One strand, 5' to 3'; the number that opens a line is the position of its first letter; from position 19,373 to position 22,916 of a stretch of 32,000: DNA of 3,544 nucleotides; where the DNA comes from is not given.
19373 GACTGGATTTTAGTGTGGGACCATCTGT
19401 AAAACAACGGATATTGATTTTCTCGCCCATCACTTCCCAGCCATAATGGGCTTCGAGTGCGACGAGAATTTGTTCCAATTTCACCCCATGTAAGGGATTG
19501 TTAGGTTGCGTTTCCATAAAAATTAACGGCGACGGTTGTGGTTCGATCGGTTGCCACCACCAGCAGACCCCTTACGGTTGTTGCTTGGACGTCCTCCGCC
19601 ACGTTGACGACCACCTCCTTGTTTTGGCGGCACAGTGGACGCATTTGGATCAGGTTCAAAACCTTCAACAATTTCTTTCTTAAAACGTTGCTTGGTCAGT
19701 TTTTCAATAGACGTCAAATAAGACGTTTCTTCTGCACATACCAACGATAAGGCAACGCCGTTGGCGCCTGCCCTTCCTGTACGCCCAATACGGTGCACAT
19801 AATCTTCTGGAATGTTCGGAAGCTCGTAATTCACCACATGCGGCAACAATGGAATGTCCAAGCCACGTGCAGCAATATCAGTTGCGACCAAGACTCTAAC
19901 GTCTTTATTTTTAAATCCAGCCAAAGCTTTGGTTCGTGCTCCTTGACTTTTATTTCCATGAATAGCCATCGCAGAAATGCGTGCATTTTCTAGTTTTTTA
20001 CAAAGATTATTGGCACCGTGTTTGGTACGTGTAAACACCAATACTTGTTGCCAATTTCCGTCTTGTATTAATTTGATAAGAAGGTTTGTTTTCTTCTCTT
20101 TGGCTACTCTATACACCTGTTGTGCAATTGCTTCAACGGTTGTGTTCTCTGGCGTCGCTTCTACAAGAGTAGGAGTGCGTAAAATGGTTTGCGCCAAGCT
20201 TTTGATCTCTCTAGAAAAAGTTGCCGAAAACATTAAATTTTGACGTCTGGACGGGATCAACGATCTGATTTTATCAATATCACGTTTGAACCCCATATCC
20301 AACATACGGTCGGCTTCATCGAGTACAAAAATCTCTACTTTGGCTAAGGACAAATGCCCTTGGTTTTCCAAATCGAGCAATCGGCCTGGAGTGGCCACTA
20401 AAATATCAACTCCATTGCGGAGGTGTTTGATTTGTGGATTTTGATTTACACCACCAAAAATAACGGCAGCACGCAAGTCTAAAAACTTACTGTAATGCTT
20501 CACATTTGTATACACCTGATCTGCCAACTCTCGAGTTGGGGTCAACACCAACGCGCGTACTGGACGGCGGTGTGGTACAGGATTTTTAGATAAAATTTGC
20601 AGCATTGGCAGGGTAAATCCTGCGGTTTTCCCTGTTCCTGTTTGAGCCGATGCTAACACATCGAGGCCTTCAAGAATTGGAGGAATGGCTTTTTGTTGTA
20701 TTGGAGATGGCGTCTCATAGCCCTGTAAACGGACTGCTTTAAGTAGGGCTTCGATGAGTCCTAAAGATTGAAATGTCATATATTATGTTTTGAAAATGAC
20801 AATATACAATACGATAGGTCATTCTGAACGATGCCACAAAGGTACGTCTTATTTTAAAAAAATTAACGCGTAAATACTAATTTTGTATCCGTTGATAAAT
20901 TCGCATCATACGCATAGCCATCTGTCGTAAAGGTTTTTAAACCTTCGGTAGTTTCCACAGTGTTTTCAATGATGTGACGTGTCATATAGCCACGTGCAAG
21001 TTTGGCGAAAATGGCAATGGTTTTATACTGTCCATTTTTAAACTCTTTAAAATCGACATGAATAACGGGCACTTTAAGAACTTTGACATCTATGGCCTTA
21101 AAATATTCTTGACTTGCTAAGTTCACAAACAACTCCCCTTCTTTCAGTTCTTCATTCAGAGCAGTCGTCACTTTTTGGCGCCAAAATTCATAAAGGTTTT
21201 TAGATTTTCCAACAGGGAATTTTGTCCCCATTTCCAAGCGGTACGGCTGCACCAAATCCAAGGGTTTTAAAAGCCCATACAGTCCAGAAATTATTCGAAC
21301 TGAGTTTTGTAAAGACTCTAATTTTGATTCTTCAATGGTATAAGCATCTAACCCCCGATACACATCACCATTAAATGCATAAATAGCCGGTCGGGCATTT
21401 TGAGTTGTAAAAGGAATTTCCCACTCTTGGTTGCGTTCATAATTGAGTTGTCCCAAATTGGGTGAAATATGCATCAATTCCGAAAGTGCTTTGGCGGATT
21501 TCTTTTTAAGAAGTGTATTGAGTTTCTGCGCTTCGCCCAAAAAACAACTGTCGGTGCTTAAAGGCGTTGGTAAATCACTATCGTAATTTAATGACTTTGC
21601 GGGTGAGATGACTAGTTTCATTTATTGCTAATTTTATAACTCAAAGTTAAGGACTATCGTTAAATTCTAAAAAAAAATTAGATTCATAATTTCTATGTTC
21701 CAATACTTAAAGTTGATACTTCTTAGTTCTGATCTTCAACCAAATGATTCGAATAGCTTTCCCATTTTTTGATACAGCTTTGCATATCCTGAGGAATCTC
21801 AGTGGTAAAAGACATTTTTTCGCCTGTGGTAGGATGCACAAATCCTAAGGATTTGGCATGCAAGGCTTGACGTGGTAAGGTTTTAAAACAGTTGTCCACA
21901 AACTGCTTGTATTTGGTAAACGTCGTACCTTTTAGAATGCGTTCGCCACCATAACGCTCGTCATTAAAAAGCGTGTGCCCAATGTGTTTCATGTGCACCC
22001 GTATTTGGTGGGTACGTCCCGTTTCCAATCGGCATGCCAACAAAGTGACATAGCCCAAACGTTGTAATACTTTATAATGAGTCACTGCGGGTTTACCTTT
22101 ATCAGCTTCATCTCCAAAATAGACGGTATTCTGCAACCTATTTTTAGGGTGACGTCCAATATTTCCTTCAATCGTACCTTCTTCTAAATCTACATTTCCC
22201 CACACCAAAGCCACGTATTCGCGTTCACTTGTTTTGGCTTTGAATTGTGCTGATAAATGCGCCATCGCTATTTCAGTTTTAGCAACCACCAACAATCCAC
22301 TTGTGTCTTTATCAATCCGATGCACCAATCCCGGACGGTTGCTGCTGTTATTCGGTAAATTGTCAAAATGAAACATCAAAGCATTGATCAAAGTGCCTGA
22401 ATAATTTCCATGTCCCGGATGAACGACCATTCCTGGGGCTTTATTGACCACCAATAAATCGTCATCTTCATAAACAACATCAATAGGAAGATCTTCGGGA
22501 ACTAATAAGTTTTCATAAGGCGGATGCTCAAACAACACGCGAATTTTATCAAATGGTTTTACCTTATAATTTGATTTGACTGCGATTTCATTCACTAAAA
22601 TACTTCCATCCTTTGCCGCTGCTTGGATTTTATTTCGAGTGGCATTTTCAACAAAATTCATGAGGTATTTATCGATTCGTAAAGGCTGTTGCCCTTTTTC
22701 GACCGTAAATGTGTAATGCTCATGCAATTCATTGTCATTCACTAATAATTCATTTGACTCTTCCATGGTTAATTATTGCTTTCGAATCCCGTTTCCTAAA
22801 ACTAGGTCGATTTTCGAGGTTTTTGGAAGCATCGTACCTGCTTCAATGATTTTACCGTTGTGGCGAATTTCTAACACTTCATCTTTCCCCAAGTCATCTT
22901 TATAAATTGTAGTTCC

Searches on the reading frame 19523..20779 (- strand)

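Call 16: search_protein_families(library=pfam, proteins=[window:19523-20779:-], max_evalue=0.01)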
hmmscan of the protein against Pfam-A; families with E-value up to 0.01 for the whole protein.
window:19523-20779:- (418 aa): 4 families
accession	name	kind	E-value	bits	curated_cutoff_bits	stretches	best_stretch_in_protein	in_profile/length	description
PF00270.35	DEAD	-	1.4e-50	171.7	26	1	25-194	1-166/167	DEAD/DEAH box helicase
PF00271.37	Helicase_C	-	1.2e-31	109.6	23.5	1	230-338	2-110/110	Helicase conserved C-terminal domain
PF04851.21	ResIII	-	3e-09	37.4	22.5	1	26-190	6-164/164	Type III restriction enzyme, res subunit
PF21090.3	P-loop_SecA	-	0.00041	20.5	27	1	220-311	9-99/205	SecA P-loop domain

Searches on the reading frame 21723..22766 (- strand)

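Call 16: search_protein_families(library=pfam, proteins=[window:21723-22766:-], max_evalue=0.01)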
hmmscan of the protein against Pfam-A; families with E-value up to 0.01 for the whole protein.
window:21723-22766:- (347 aa): 2 families
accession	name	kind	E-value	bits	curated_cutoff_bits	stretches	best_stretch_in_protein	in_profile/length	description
PF00849.27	PseudoU_synth_2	-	1.8e-33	116.4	26.8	1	103-261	1-152/152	RNA pseudouridylate synthase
PF01479.30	S4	-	0.00014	22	22.8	1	30-75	2-48/48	S4 domain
